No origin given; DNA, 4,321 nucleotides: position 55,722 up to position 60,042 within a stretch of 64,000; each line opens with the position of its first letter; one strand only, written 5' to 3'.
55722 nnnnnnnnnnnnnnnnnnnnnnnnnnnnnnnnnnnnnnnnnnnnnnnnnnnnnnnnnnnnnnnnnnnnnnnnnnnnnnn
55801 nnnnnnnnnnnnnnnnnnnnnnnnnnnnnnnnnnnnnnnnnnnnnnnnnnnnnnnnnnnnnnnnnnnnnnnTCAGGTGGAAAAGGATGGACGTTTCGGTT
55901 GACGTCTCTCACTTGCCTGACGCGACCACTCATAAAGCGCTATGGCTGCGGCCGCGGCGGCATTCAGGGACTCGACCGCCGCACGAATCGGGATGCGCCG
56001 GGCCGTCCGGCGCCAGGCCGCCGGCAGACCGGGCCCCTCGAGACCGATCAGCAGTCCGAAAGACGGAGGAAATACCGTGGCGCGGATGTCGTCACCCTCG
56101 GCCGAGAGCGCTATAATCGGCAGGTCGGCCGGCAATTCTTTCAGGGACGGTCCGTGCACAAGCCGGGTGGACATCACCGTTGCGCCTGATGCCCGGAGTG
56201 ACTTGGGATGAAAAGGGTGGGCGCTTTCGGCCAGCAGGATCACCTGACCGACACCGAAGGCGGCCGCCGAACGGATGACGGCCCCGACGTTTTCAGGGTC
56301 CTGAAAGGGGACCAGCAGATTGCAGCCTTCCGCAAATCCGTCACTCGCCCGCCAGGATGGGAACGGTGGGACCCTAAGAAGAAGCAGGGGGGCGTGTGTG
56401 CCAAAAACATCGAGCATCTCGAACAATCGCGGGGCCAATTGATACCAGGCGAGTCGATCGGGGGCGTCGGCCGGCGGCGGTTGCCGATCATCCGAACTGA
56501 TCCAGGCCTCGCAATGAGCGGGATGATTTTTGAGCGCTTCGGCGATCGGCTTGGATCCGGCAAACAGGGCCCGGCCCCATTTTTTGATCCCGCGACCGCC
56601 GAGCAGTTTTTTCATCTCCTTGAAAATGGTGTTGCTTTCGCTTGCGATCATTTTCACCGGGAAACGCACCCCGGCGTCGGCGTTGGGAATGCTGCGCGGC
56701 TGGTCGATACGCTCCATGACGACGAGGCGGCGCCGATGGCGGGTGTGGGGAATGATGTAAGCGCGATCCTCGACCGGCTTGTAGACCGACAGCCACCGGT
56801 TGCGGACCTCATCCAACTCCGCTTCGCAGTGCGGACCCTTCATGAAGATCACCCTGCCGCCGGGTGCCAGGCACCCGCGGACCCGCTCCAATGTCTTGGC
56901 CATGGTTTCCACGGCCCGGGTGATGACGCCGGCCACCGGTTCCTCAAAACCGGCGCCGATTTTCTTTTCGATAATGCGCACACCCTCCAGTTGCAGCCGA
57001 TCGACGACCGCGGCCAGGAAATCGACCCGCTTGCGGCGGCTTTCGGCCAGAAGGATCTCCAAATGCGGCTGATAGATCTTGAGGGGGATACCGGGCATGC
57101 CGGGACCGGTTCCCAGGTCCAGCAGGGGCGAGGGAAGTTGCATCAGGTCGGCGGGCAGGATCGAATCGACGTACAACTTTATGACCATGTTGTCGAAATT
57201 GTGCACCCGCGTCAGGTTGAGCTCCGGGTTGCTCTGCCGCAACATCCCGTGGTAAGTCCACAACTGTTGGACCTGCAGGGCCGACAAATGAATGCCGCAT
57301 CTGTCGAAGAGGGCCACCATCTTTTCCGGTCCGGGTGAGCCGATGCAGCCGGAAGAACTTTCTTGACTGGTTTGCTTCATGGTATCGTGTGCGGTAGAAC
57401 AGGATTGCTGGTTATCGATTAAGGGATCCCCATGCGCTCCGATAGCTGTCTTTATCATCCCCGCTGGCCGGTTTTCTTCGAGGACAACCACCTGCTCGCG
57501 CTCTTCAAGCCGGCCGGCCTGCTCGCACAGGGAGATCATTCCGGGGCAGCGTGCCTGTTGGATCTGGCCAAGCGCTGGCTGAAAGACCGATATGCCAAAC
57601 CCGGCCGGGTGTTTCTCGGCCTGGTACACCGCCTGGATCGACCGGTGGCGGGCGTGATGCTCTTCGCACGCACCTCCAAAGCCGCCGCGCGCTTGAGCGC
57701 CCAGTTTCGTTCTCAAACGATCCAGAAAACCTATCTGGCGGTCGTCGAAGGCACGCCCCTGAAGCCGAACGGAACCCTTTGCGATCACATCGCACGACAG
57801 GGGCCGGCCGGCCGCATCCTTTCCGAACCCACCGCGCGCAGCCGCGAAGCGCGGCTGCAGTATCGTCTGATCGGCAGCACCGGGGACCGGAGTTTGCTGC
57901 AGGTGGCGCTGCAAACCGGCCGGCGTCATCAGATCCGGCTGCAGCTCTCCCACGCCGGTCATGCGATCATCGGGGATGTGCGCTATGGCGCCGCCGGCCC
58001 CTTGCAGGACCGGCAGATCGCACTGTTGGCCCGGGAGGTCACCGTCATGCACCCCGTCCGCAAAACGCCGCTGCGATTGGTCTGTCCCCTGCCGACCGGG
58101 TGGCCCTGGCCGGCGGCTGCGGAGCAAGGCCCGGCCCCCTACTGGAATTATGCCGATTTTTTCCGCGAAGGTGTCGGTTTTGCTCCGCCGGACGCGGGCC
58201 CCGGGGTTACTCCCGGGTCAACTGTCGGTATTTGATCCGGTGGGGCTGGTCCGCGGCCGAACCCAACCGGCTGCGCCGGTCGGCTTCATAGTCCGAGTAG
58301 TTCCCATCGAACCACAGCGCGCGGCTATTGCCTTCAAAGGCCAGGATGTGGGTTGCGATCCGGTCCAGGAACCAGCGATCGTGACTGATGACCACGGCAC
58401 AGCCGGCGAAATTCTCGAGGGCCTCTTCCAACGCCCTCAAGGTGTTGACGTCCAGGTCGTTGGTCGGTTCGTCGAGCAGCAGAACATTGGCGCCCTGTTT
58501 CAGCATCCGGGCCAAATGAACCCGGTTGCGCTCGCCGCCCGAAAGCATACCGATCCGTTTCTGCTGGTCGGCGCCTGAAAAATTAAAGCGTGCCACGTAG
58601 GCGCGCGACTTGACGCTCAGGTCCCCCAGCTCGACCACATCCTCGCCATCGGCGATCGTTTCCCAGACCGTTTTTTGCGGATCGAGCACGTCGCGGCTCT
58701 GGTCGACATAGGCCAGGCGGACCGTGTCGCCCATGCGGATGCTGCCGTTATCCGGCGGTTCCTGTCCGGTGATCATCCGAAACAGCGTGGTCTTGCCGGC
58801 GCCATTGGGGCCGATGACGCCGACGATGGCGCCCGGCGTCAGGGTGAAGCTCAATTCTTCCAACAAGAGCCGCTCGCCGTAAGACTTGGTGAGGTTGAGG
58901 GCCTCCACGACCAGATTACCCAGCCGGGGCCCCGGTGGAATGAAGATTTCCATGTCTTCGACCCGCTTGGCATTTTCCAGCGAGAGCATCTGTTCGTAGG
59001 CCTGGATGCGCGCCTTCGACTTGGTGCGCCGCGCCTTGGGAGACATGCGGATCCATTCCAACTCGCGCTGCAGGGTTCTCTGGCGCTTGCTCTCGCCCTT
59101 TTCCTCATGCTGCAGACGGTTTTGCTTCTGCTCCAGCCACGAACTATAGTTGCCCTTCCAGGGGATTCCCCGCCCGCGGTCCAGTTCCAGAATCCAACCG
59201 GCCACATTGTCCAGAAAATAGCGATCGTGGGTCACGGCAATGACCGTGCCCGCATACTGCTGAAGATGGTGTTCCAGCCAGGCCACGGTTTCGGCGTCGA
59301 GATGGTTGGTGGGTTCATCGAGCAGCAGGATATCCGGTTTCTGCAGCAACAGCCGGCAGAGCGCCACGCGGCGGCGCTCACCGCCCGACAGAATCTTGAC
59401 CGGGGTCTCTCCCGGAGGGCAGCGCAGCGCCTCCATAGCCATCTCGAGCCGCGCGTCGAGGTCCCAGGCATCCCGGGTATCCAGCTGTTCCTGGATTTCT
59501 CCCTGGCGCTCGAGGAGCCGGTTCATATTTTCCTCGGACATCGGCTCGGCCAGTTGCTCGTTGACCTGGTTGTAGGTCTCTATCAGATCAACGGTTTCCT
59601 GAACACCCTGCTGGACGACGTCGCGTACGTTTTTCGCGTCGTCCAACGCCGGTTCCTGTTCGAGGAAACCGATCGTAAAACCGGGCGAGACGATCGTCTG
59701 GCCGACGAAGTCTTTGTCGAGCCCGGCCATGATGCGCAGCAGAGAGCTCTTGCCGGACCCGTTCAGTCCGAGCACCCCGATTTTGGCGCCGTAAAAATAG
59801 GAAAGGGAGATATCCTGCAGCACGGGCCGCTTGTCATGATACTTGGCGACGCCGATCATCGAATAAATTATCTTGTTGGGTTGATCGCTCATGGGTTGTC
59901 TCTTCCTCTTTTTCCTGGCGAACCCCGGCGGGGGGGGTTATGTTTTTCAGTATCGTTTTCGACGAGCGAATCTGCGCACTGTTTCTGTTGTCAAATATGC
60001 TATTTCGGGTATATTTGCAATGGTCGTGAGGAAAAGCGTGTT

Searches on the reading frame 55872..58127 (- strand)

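Call 20: search_protein_families(library=pfam, proteins=[window:55872-58127:-], max_evalue=0.00001)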
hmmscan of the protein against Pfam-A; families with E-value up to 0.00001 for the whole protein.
window:55872-58127:- (751 aa): 2 families
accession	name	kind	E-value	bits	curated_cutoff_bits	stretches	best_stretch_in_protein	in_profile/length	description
PF02527.21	GidB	-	3.9e-34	118.1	27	1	285-447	1-165/184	rRNA small subunit methyltransferase G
PF00588.24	SpoU_methylase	-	1.5e-21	77.4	29.7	1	605-732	6-142/142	SpoU rRNA Methylase family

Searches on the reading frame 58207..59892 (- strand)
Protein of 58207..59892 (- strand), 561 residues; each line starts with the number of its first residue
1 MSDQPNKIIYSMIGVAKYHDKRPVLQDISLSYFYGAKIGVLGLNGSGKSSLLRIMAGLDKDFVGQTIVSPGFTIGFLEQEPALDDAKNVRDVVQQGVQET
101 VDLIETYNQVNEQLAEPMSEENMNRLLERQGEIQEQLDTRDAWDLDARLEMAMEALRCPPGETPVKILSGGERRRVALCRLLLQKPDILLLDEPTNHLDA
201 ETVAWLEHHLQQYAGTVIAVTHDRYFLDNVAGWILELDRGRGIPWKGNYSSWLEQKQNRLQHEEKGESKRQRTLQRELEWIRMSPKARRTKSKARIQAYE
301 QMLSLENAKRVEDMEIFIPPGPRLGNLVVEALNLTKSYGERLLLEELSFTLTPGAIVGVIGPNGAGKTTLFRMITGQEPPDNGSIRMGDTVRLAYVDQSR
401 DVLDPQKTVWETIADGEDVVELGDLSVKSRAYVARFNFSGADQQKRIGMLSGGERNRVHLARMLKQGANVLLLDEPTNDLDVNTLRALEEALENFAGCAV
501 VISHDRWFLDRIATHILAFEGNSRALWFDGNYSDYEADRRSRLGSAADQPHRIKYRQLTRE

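Call 20: search_protein_families(library=pfam, proteins=[window:58207-59892:-], max_evalue=0.00001)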
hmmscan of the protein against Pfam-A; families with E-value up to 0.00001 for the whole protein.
window:58207-59892:- (561 aa): 4 families
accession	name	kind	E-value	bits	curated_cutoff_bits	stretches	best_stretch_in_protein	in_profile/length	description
PF00005.33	ABC_tran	-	1.4e-53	181.6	25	2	344-478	1-137/137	ABC transporter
PF13304.12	AAA_21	-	1.6e-16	61.7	27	0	177-228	247-304/304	AAA domain, putative AbiEii toxin, Type IV TA system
PF12848.13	ABC_tran_Xtn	-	8.2e-15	55.1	25.9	1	235-310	1-78/85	ABC transporter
PF02463.25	SMC_N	-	6.7e-11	42.5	40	0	103-229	79-204/220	RecF/RecN/SMC N terminal domain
